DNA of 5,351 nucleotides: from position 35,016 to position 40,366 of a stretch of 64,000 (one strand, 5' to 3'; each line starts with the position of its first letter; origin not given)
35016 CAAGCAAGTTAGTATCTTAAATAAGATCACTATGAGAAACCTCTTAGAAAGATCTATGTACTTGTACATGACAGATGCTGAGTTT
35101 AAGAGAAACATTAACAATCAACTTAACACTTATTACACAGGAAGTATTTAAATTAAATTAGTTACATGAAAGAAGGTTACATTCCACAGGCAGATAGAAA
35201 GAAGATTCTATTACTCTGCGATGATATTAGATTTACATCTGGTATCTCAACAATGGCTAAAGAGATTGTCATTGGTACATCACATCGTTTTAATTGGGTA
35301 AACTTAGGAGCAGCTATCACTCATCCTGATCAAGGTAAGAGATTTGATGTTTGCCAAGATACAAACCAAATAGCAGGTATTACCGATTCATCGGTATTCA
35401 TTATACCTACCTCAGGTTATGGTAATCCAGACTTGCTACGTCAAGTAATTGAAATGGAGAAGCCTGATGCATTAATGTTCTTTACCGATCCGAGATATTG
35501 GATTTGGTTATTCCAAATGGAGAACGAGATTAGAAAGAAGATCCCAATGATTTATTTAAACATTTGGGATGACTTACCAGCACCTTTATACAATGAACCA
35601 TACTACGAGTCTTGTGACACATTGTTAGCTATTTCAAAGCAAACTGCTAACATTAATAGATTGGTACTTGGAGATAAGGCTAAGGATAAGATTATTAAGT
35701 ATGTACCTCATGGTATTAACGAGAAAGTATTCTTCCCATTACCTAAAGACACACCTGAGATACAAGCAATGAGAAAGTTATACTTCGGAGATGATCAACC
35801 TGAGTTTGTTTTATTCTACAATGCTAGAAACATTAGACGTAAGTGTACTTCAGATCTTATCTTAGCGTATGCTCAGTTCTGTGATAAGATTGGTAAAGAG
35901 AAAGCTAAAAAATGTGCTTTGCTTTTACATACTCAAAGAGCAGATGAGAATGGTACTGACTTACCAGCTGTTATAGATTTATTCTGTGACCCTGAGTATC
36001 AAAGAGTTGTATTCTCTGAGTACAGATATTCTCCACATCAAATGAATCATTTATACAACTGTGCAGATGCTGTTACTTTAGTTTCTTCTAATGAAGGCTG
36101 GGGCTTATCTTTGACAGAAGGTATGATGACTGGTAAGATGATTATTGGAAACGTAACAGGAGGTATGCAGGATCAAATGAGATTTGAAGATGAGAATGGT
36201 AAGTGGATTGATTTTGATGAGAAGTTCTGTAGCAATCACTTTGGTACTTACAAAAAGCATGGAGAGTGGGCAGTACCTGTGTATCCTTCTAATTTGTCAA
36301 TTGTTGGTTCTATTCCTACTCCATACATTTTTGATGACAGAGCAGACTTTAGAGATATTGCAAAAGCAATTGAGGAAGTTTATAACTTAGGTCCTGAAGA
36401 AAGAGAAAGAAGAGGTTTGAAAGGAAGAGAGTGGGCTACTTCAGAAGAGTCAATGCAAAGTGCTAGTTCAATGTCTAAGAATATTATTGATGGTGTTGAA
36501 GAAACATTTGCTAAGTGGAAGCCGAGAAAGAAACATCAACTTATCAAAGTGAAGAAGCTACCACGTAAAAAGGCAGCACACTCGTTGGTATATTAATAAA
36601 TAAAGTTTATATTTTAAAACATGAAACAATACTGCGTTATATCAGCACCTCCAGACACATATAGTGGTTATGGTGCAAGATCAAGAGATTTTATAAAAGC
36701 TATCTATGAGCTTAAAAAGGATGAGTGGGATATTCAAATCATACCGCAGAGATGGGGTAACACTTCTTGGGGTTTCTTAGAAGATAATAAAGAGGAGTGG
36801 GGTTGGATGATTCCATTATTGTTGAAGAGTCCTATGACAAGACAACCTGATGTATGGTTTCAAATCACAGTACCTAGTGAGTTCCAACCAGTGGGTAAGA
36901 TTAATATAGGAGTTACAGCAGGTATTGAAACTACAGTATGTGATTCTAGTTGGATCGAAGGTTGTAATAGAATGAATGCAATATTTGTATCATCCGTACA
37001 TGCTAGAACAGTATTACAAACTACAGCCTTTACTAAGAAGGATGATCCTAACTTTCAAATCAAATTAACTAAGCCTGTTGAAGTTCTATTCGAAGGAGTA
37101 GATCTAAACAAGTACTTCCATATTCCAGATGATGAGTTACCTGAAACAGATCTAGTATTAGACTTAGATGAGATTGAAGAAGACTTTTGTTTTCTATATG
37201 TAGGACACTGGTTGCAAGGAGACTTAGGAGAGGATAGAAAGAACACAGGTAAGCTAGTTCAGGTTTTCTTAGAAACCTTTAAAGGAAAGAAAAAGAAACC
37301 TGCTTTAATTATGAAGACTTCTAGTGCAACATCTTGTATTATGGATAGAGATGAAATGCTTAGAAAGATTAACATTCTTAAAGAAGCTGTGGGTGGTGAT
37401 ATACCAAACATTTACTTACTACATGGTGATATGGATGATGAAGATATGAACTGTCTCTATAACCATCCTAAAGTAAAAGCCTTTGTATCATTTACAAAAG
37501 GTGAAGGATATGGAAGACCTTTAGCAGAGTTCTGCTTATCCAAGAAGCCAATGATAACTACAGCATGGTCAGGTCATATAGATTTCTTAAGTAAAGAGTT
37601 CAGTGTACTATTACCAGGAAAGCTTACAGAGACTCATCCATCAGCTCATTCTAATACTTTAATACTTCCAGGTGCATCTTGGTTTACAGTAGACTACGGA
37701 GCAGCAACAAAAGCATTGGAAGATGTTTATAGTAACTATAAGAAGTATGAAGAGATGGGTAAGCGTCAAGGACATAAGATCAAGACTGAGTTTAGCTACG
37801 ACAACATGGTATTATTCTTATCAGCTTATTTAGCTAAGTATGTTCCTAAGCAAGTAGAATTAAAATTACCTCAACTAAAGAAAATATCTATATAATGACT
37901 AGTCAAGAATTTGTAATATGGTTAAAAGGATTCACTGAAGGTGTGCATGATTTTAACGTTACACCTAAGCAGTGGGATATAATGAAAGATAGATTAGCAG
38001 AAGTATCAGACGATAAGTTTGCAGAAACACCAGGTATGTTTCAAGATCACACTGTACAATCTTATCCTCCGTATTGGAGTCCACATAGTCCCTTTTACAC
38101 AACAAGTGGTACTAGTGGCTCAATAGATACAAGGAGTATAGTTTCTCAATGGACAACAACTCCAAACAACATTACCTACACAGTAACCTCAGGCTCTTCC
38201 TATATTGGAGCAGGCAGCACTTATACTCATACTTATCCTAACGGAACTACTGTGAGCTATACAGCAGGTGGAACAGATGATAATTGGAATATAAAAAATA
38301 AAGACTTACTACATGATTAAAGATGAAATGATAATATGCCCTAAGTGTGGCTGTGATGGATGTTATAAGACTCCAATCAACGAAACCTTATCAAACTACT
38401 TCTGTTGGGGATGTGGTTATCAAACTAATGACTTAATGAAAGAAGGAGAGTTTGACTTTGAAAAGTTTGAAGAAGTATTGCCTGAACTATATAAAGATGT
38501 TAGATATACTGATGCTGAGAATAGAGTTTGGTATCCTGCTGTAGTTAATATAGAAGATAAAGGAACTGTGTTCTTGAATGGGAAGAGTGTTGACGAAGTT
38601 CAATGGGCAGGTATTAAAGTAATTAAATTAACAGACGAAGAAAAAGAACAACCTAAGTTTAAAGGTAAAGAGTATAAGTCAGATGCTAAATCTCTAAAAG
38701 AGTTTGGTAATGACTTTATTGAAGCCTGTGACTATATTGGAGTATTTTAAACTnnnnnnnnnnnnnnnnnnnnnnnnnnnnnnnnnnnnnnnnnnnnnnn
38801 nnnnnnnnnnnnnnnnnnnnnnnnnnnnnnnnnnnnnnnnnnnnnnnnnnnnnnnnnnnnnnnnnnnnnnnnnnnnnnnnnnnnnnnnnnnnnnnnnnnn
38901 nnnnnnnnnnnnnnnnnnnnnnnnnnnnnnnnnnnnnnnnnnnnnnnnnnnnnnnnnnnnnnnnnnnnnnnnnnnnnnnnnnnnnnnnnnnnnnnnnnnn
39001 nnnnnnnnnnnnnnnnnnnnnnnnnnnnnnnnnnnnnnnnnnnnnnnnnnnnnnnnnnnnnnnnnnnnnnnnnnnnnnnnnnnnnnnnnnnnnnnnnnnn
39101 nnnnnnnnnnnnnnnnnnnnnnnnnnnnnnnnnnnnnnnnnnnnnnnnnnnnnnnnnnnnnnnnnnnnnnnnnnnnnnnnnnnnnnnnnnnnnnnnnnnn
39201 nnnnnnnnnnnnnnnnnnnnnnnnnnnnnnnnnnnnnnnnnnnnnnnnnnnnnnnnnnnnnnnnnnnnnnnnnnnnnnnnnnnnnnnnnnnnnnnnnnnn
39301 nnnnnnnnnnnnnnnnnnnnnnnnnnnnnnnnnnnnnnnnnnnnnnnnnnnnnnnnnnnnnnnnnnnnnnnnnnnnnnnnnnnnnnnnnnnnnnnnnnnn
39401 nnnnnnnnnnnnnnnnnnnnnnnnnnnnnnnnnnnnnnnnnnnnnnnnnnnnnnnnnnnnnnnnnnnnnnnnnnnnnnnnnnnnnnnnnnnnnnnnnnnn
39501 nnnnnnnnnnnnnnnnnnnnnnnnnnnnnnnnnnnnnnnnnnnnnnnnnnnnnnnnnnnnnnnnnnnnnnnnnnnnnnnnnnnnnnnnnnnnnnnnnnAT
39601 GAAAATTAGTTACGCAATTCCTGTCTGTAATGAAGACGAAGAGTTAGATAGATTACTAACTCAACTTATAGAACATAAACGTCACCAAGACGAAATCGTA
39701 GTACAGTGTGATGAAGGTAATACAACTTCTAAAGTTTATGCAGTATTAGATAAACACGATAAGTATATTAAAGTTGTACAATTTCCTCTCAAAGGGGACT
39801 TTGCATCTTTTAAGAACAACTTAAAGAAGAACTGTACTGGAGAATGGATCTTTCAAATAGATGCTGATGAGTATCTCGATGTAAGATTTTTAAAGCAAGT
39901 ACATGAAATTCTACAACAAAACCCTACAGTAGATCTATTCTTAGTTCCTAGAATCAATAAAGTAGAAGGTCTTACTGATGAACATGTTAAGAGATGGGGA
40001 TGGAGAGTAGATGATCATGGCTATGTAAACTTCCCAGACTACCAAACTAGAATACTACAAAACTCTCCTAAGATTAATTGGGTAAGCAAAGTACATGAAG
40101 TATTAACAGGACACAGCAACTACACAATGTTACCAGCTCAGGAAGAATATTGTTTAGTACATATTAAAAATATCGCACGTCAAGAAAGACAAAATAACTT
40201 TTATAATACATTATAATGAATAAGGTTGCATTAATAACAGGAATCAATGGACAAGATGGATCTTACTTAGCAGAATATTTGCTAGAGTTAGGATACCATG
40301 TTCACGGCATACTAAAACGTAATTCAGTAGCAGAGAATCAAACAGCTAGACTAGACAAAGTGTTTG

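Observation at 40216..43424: GDP-colitose-type pathway: GMD, Fcl/ColC-like synthase, and a ColD-like dehydratase with His replacing the catalytic Lys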

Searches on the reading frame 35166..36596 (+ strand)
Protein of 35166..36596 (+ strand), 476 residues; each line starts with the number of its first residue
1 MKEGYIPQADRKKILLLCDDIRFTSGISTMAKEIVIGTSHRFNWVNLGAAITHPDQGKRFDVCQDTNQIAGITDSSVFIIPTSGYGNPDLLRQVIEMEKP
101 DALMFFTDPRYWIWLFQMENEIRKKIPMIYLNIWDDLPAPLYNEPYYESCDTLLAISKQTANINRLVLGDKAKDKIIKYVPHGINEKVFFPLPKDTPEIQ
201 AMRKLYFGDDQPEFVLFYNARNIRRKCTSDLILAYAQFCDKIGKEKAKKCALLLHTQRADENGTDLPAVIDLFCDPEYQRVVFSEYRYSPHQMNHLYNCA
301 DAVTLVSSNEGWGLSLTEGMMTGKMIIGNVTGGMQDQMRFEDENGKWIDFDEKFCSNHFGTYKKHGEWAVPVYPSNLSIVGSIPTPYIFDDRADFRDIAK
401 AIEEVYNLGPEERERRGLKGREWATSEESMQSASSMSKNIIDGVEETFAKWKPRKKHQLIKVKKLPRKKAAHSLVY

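Call 11: search_protein_families(library=pfam, proteins=[window:35166-36596:+])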
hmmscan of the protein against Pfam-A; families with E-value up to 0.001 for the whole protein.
window:35166-36596:+ (476 aa): 2 families
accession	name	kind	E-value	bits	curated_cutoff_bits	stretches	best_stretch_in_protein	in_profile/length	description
PF00534.26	Glycos_transf_1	-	2.1e-08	34.3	26.4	1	282-349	76-141/172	Glycosyl transferases group 1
PF13692.12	Glyco_trans_1_4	-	8.3e-05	23.3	27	1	279-345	59-121/142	Glycosyl transferases group 1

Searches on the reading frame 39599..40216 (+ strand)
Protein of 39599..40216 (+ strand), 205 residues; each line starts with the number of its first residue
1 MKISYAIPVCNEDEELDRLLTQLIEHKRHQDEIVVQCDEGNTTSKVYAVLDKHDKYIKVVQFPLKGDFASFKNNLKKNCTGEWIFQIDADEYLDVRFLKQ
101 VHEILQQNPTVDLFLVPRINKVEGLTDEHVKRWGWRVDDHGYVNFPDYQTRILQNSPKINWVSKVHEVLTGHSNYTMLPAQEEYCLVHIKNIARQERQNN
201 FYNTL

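Call 3: search_protein_families(library=pfam, proteins=[window:39599-40216:+])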
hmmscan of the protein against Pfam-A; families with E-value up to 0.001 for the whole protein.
window:39599-40216:+ (205 aa): 3 families
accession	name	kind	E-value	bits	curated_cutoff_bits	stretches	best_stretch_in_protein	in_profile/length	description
PF00535.33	Glycos_transf_2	-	1.6e-10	41.6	23.3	1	6-140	3-139/168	Glycosyl transferase family 2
PF13641.12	Glyco_tranf_2_3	-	5.2e-06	27.1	27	1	4-112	4-117/230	Glycosyltransferase like family 2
PF13704.12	Glyco_tranf_2_4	-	4.1e-05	24.4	27.5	1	19-102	6-95/98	Glycosyl transferase family 2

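Call 4: search_protein_families(library=ncbifam, proteins=[window:39599-40216:+])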
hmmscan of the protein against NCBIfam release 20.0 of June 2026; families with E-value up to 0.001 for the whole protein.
window:39599-40216:+ (205 aa): 5 families
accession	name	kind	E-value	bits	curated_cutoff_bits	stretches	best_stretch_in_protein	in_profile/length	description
TIGR04195.1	S_glycosyl_SunS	equivalog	1.6e-06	27.2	350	1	5-123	61-175/421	SunS family peptide S-glycosyltransferase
TIGR04283.1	glyco_like_mftF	equivalog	1.1e-05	25.2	182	1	3-109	1-101/221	TIGR04283 family arsenosugar biosynthesis glycosyltransferase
TIGR03937.1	PgaC_IcaA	equivalog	1.6e-05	24.1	422.3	1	2-112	46-157/407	poly-beta-1,6-N-acetyl-D-glucosamine synthase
NF038299.1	EPS_HpsN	equivalog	0.00012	21.2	425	1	2-112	2-113/317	hormogonium polysaccharide biosynthesis glycosyltransferase HpsN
TIGR03965.1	mycofact_glyco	equivalog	0.00058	18.8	280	1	3-113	76-186/467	mycofactocin biosynthesis glycosyltransferase MftF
